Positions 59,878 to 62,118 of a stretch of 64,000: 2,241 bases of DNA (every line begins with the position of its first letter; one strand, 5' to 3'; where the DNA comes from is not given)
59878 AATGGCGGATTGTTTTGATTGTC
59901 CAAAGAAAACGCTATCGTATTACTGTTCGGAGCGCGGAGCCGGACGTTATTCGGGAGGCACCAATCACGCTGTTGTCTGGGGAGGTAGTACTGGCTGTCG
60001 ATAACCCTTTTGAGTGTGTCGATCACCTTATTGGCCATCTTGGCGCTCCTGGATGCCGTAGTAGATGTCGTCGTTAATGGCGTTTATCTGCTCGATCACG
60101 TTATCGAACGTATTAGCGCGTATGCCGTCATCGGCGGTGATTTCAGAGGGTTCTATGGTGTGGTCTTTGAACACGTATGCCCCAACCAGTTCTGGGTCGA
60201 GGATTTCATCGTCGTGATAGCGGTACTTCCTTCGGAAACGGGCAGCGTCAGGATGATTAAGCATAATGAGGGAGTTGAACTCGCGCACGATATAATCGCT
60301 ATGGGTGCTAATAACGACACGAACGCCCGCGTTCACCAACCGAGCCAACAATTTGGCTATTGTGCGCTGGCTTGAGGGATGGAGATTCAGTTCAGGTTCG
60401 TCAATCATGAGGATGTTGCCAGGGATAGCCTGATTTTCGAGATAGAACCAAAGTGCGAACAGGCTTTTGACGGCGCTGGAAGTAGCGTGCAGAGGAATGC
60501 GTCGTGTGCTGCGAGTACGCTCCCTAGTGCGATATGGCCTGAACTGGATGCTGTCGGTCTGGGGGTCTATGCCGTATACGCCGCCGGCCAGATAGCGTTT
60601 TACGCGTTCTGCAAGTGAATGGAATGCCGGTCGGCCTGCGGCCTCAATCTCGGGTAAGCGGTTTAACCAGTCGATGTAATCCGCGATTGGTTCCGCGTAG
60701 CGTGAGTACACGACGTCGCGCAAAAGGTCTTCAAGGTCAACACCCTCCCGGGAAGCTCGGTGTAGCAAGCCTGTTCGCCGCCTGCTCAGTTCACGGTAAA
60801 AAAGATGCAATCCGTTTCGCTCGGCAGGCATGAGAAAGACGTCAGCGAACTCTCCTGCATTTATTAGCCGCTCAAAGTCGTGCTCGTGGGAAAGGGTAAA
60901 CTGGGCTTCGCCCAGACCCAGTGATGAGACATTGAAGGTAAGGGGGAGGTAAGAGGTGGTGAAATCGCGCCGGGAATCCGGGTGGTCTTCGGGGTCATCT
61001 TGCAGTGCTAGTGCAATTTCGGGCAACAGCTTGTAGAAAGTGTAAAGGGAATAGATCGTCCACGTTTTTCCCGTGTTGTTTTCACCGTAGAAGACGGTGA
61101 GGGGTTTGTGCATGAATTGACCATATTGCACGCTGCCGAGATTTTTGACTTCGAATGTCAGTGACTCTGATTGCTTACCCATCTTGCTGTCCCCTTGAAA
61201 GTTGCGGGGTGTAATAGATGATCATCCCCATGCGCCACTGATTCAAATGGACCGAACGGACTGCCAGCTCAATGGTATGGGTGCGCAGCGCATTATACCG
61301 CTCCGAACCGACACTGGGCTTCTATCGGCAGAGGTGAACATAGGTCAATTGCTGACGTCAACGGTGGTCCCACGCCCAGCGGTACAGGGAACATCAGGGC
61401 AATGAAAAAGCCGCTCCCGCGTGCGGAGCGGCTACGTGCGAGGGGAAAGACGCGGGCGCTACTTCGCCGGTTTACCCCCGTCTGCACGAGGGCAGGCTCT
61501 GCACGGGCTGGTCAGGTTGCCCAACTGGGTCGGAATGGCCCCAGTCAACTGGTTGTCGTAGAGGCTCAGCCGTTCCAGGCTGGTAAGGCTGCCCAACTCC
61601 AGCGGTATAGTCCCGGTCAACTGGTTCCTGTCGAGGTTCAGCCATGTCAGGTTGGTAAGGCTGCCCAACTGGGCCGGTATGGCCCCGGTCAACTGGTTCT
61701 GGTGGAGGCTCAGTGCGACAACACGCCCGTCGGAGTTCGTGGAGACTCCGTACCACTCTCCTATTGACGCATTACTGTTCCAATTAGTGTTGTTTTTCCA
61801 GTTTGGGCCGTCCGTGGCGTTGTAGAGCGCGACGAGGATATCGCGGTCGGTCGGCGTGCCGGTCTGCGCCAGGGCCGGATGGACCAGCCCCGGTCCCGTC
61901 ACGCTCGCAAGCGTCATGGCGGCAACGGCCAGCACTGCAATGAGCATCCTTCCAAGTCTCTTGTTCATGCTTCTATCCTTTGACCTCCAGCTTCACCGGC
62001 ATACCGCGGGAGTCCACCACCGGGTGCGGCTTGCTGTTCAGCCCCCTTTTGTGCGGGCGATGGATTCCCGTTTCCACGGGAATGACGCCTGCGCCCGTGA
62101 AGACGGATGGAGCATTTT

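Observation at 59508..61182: AT-rich islet with a coupled ABC-type ATPase and a 176-aa PD-(D/E)xK-like gene: candidate uncharacterised two-gene defence cassette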

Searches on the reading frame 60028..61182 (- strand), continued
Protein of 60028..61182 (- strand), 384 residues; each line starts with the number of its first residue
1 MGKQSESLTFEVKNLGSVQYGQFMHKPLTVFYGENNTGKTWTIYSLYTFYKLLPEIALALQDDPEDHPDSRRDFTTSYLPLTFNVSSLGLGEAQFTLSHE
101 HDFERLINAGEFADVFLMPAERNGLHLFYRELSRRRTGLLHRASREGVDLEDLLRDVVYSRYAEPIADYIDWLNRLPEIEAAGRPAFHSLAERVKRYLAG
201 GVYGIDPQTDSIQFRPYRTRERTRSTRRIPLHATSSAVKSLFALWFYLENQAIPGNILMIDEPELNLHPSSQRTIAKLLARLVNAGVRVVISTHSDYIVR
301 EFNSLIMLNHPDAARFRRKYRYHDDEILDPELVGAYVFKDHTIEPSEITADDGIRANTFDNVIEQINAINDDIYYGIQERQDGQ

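Call 64: fold_search(model_id=the predicted structure, library=pdb)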
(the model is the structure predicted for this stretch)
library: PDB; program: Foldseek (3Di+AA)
matches with E <= 10: 1353; with E <= 0.001: 231
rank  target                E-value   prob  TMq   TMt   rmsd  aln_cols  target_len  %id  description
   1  9n6b_C                3.4e-09  1.00  0.36  0.32  19.1       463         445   12  Structure of the retron IA complex with HNH nuclease in the "up" orientation (released 2025-04-23)
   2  9o4a_A                7.8e-09  1.00  0.46  0.39   8.6       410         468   12  Ec83 Retron PtuAB mutant complex (released 2025-07-02)
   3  9n69_C                8.3e-09  1.00  0.40  0.35  19.7       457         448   12  Structure of the retron IA complex with HNH nuclease in the "down" orientation (released 2025-04-23)
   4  9e90_A                1.3e-08  1.00  0.46  0.38   9.1       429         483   13  Ec83 Retron PtuA/PtuB (2-1) complex bound to ATP (released 2025-07-02)
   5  9e91_A                1.3e-08  1.00  0.45  0.44   9.3       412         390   12  Ec83 Retron PtuA Dimer bound to ATP (released 2025-07-02)
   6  9n69_B                1.5e-08  1.00  0.34  0.27  19.0       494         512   13  Structure of the retron IA complex with HNH nuclease in the "down" orientation (released 2025-04-23)
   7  9nnk_C                1.7e-08  1.00  0.39  0.29  13.0       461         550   12  Cryo-EM structure of Retron-displaced free PtuAB complex, PtuA:PtuB (4:2) (released 2025-10-08)
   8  9e8z_C                2.0e-08  1.00  0.43  0.33  20.6       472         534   12  4-component structure of retron Ec83 (released 2025-07-02)
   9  9e8z_A                3.0e-08  1.00  0.42  0.32  15.2       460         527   12  4-component structure of retron Ec83 (released 2025-07-02)
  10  9n6c_C                3.2e-08  1.00  0.37  0.33  19.0       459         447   13  Structure of the Retron IA Complex without the HNH Nuclease (released 2025-04-23)
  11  9nnh_C                3.4e-08  1.00  0.37  0.27  14.4       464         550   12  Cryo-EM structure of the Retron Ec78 complex, PtuA:PtuB:RT (4:2:2) (released 2025-10-08)
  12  9n69_A                3.4e-08  1.00  0.36  0.28  15.8       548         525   12  Structure of the retron IA complex with HNH nuclease in the "down" orientation (released 2025-04-23)
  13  9lpa_B                4.7e-08  1.00  0.35  0.20  17.4       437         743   15  The cryo-EM structure of retron Eco8 in an active state (released 2025-11-19)
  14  9n69_D                5.3e-08  1.00  0.40  0.37  14.4       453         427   13  Structure of the retron IA complex with HNH nuclease in the "down" orientation (released 2025-04-23)
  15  9n6b_B                5.6e-08  1.00  0.35  0.28  17.1       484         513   13  Structure of the retron IA complex with HNH nuclease in the "up" orientation (released 2025-04-23)
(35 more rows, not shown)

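Call 65: search_solved_structures(query=A4, max_evalue=0.001)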
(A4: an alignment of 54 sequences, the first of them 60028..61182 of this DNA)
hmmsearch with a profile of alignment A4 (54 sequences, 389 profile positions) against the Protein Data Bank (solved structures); distinct sequences matched with E-value up to 0.001: 13.
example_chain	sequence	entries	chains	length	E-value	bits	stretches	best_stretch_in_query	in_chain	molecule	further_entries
6n9l_A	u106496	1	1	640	2.6e-07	33.2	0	256-330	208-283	UvrABC system protein A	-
22bu_B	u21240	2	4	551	3e-07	33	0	258-300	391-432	AAA family ATPase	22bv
3pih_A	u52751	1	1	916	6.6e-07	31.9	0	256-314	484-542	UvrABC system protein A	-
6p74_A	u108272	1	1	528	7.5e-07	31.7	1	227-325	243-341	Putative ATP-dependent endonuclease of the OLD family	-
22et_E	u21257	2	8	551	5e-06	29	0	26-203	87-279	PtuA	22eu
9vkz_A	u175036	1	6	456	1.5e-05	27.5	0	250-301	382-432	Retron Ec78 probable ATPase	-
9vh1_D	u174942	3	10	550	2.4e-05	26.7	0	250-301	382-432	Retron Ec78 probable ATPase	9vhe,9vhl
9kjx_B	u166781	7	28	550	5.9e-05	25.4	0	250-301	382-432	AAA family ATPase | Retron I-A effector PtuA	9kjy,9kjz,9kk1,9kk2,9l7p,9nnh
7sh1_A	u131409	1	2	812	9.4e-05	24.8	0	255-301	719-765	Excinuclease ABC subunit UvrA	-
9n69_A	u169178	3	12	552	0.00026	23.3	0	259-302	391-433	AAA family ATPase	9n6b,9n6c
9nnb_C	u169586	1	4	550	0.00027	23.3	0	250-301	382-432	Retron I-A effector PtuA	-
9u9y_A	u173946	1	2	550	0.00033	23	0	250-301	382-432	AAA family ATPase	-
9nnk_C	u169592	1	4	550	0.00034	22.9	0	251-301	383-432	Retreon I-A effector PtuA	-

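Call 69: find_encoding_contigs(protein=P0071, flank=3000, max_places=3)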
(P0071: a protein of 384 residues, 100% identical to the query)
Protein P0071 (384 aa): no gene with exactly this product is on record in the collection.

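Call 70: list_cluster_members(proteins=[P0071, P0001, P0078, P0008])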
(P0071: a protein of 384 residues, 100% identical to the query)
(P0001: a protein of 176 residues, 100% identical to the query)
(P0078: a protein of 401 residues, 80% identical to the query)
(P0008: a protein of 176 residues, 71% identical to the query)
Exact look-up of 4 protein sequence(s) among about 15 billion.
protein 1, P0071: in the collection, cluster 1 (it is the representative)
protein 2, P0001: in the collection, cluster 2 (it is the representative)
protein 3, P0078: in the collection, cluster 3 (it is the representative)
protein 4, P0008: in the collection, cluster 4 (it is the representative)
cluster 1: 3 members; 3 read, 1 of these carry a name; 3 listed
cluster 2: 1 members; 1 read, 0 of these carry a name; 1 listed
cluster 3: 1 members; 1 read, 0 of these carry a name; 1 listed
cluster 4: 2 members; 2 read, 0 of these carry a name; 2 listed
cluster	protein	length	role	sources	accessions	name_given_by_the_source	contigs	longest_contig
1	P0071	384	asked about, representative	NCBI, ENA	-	-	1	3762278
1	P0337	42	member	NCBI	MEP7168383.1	MAG: elongation factor P, partial [Bacteroidota bacterium]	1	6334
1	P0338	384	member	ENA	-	-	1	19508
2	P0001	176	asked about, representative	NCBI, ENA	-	-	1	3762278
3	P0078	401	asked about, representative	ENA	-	-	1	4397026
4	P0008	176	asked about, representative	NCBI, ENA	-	-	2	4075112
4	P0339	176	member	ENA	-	-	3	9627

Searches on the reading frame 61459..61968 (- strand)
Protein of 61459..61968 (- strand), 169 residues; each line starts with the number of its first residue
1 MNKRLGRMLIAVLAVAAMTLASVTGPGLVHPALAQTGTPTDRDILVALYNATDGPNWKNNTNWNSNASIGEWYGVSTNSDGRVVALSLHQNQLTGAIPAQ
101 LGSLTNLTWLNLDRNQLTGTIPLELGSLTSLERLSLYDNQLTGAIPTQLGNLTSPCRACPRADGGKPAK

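Call 47: search_protein_families(library=pfam, proteins=[window:61459-61968:-], max_evalue=0.001)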
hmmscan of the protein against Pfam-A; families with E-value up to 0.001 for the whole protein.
window:61459-61968:- (169 aa): 4 families
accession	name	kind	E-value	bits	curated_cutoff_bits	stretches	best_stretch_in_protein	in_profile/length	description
PF00560.39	LRR_1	-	1.3e-11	42.6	20.6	0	106-128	1-23/23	Leucine Rich Repeat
PF12799.13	LRR_4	-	1.9e-07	31.5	27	1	105-142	1-37/44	Leucine Rich repeats (2 copies)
PF13855.12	LRR_8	-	4.2e-07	30.1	27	1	85-141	5-61/61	Leucine rich repeat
PF23598.1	LRR_14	-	4.9e-05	22.7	40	1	86-153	75-139/353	Leucine-rich repeat region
